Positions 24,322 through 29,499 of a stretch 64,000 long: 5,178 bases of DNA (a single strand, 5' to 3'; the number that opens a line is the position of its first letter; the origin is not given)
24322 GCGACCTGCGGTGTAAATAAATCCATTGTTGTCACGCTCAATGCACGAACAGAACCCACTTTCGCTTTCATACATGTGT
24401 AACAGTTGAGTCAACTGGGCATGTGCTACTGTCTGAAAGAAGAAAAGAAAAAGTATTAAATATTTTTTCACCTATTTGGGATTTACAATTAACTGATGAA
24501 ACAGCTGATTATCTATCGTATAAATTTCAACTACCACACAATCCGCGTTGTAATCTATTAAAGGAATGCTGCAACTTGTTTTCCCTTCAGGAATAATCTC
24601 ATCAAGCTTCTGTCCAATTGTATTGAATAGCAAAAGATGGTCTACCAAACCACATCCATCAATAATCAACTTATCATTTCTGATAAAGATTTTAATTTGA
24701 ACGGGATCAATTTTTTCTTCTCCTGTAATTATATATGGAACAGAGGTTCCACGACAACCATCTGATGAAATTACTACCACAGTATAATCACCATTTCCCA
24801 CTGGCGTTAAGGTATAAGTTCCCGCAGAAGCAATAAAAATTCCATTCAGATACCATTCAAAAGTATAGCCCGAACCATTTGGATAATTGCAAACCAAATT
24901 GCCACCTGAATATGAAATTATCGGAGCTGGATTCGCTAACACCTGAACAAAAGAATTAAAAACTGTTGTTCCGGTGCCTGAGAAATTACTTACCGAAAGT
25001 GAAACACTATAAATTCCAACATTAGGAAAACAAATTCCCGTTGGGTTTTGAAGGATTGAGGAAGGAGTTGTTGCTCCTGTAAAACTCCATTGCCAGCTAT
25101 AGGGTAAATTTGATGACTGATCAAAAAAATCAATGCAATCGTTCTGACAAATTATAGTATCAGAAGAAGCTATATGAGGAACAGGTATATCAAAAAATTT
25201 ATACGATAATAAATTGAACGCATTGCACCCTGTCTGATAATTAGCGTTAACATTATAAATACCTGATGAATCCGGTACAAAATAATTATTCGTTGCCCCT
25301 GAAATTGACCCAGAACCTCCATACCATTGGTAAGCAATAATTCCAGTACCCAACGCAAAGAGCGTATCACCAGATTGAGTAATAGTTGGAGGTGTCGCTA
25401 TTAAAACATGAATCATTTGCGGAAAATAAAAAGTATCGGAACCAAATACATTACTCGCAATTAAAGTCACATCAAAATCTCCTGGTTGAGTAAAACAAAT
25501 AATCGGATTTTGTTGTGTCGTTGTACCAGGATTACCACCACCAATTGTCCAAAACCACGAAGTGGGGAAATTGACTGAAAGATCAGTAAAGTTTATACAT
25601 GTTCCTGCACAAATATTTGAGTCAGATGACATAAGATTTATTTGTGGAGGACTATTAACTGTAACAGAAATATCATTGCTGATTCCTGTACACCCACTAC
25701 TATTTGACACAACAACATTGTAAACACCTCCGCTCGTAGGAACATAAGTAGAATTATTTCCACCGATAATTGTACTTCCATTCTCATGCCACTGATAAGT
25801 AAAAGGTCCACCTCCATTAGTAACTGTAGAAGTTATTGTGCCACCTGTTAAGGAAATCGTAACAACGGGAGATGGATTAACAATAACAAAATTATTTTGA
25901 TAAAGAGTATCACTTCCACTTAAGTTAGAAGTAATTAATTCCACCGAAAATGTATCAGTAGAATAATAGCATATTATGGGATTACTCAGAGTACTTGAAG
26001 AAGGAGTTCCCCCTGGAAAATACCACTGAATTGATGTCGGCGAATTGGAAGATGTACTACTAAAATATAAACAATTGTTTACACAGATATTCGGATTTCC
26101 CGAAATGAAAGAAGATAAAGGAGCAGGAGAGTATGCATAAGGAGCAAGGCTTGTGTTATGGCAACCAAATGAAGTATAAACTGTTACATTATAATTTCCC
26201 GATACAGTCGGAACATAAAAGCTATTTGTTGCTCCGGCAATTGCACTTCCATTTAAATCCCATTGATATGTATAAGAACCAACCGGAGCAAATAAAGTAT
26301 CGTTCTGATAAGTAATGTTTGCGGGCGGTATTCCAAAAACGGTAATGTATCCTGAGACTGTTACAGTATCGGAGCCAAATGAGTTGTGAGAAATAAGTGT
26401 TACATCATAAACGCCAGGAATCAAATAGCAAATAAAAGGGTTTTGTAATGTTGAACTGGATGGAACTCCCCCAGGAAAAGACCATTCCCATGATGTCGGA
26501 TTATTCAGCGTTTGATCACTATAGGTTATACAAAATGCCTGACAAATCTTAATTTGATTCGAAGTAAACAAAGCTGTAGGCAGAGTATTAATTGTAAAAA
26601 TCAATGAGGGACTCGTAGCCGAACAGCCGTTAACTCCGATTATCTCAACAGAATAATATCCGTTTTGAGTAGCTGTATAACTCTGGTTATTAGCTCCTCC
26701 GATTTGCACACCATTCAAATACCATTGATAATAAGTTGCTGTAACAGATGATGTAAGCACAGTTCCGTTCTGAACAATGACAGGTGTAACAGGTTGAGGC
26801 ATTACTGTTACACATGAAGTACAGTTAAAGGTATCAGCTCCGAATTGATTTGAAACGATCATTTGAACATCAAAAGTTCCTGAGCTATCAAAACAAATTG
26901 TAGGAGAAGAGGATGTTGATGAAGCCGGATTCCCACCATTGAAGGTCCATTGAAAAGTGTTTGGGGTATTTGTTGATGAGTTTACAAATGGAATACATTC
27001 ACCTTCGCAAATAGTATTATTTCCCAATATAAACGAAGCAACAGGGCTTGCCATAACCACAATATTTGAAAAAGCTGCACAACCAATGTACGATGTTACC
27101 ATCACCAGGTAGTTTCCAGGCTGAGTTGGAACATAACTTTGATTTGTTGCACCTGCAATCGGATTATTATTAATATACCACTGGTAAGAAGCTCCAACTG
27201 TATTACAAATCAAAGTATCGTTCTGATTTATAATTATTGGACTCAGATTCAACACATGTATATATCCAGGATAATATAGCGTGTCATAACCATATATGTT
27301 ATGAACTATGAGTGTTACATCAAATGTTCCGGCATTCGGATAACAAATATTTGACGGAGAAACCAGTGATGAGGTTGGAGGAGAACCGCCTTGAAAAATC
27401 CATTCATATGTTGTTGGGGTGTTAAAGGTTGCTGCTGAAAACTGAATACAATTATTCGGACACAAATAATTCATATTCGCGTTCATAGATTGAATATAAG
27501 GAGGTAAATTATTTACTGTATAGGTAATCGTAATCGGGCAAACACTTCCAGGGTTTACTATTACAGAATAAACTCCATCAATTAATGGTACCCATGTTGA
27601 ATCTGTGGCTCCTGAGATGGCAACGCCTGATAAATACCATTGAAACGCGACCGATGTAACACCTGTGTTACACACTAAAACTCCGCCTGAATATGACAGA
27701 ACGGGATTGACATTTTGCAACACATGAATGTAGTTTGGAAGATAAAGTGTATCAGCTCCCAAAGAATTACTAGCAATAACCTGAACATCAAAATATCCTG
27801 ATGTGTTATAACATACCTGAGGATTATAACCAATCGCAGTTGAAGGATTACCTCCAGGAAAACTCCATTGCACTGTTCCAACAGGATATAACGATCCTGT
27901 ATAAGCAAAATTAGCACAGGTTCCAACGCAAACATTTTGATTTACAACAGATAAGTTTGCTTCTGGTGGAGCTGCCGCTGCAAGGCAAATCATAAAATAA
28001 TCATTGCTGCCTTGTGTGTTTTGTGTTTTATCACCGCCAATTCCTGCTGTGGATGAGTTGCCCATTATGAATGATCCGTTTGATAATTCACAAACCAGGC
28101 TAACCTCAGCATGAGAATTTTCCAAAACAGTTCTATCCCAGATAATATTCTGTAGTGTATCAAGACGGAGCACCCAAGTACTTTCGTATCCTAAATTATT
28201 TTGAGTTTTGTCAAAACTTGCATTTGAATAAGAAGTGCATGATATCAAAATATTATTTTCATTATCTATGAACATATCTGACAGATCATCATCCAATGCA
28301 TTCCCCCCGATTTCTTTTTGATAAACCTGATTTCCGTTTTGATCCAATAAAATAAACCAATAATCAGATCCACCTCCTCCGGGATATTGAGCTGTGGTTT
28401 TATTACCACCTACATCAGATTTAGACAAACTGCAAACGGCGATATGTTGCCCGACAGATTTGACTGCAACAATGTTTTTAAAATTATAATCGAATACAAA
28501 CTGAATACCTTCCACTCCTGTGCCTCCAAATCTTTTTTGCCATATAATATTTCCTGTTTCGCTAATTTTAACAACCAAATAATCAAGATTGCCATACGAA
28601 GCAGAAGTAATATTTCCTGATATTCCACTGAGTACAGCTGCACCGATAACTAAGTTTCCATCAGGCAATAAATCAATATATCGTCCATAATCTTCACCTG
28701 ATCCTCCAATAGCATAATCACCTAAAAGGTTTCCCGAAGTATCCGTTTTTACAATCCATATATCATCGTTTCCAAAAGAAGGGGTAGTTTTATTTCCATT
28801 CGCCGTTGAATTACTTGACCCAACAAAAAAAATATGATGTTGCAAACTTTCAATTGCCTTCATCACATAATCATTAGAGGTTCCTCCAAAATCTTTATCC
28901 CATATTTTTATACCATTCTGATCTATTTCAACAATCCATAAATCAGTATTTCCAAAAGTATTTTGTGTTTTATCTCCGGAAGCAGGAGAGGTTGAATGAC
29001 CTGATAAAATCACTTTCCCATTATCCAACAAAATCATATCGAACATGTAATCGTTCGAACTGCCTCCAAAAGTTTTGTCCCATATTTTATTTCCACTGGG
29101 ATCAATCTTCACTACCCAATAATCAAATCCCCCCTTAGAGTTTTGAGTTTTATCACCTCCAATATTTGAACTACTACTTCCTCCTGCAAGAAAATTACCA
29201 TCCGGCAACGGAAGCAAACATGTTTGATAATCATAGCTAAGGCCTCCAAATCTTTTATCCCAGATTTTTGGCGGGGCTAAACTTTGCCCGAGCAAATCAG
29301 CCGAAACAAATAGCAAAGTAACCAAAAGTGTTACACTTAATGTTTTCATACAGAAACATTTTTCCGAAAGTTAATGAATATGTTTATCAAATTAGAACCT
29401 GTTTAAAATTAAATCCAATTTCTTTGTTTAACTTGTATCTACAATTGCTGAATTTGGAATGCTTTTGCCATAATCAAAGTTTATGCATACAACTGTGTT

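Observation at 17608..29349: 11.7 kb translationally coupled operon: two giant T9SS adhesin-like proteins followed by two small double-FN3 proteins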

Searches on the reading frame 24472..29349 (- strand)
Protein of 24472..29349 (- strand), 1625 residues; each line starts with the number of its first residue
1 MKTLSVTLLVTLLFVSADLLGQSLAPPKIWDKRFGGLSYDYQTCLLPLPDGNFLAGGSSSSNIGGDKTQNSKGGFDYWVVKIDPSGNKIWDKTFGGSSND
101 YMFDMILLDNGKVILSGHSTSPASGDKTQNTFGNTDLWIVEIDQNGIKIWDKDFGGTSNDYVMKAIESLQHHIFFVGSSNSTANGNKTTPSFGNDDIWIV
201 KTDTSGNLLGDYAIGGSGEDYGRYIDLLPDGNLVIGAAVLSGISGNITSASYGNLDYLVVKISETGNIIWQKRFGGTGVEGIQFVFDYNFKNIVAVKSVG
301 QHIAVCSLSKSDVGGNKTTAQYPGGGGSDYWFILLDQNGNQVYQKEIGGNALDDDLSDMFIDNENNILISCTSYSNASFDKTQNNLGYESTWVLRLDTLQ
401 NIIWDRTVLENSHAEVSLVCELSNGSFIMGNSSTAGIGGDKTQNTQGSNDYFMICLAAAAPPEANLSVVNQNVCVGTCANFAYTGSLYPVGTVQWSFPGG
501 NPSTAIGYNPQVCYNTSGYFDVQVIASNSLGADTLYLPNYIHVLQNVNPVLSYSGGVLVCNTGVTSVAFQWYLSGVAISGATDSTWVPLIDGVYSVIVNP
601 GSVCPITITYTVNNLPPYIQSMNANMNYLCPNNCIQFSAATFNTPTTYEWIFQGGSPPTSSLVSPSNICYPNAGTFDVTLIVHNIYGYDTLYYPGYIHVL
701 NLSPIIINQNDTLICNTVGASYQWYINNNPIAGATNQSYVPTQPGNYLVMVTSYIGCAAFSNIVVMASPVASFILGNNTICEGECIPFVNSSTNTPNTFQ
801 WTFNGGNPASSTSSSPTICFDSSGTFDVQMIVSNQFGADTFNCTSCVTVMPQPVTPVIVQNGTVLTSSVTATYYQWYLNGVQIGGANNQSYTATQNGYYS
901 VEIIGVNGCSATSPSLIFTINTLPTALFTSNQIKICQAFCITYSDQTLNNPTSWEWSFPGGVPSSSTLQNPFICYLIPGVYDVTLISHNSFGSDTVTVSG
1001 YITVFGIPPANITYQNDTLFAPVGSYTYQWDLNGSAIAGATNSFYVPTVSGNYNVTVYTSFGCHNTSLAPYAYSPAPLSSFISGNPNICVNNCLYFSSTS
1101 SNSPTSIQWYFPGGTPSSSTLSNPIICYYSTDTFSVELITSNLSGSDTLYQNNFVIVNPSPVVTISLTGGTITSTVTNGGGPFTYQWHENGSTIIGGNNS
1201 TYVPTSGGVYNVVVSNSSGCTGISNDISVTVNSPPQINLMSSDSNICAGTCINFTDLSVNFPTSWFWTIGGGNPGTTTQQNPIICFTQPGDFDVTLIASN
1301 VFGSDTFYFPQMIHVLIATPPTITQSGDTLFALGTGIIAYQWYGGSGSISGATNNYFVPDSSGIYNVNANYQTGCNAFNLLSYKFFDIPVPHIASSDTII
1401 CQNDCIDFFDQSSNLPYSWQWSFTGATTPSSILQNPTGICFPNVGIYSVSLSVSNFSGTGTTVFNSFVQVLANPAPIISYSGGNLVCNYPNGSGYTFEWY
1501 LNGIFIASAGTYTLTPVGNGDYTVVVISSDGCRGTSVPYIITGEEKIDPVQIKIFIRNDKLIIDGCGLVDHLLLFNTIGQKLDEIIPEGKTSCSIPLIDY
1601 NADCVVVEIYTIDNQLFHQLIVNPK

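Call 5: search_protein_families(library=pfam, proteins=[window:24472-29349:-], max_evalue=0.1)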
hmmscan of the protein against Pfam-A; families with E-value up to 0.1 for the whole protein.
window:24472-29349:- (1625 aa): 6 families
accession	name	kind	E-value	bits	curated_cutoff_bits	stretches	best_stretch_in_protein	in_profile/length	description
PF18911.6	PKD_4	-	1.5e-42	144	27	6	767-845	2-81/85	PKD domain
PF00801.26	PKD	-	9.3e-30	102.9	23.5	5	794-844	27-77/80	PKD domain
PF06832.18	BiPBP_C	-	3.5e-14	52.9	26.8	1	1490-1531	40-83/90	Penicillin-Binding Protein C-terminus Family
PF16820.11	PKD_3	-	1.5e-09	38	26.3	0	871-903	33-64/68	PKD-like domain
PF13895.12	Ig_2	-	0.0069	17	27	0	703-747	7-59/79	Immunoglobulin domain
PF05935.17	Arylsulfotrans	-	0.0099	15.3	24.2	0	58-155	68-144/374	Arylsulfotransferase (ASST)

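Call 6: search_protein_families(library=ncbifam, proteins=[window:24472-29349:-], max_evalue=0.1)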
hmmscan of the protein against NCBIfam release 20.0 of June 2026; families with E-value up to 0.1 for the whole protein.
window:24472-29349:- (1625 aa): 2 families
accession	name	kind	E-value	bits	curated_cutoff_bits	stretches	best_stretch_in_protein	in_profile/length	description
NF047494.1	Lepto_SBBP_lipo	equivalog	8.2e-17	61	400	2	71-276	156-359/466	SBBP repeat beta-propeller lipoprotein, LipL53 family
NF004161.0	PRK05627.1-4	equivalog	0.06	12.3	461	0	1005-1050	206-251/324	bifunctional riboflavin kinase/FAD synthetase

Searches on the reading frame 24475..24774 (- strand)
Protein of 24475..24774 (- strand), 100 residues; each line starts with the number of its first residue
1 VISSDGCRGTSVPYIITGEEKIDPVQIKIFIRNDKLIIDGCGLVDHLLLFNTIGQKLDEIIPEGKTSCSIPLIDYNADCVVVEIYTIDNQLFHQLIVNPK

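Call 29: search_protein_families(library=pfam, alignment_id=A3, max_evalue=10)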
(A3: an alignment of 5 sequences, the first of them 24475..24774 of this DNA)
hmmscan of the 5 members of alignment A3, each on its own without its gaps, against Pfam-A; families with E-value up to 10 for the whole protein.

A. member 1, window:24475-24774:- (100 aa): 0 families

B. families by the number of members that match (of 5 scanned): 2 families
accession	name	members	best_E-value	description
PF18962.6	Por_Secre_tail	1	0.054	Secretion system C-terminal sorting domain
PF10831.14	DUF2556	1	0.47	Protein of unknown function (DUF2556)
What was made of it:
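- On T9SS type A CTD cargo: One of five orthologues reaches E 0.054 (call 29).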

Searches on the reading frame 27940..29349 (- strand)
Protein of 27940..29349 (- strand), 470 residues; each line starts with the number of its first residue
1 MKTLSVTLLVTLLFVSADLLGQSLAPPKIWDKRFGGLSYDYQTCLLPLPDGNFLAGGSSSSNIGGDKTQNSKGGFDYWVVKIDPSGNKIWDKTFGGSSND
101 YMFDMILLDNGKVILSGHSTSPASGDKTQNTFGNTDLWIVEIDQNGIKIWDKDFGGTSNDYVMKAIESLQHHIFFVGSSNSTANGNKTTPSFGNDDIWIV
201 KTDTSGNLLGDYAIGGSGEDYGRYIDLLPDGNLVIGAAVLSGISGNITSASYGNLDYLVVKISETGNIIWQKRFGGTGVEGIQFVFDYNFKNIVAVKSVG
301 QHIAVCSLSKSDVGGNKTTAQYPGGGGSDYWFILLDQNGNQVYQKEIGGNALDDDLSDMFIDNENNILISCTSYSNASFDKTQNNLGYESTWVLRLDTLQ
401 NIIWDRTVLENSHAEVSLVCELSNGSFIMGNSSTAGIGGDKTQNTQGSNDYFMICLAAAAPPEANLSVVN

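Call 79: search_solved_structures(query=window:27940-29349:-, max_evalue=0.01)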
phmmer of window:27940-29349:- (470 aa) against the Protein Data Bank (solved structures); distinct sequences matched with E-value up to 0.01: 4.
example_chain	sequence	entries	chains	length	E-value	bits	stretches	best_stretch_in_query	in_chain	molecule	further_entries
7fh7_A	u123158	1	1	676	1.1e-22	83.8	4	29-183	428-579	CylK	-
7fh6_A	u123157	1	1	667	1.1e-22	83.7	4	28-184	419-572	CylK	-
7ron_A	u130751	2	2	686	1.6e-22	83.3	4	29-184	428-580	CylK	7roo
7fh8_A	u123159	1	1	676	7e-22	81.1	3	28-185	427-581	CylK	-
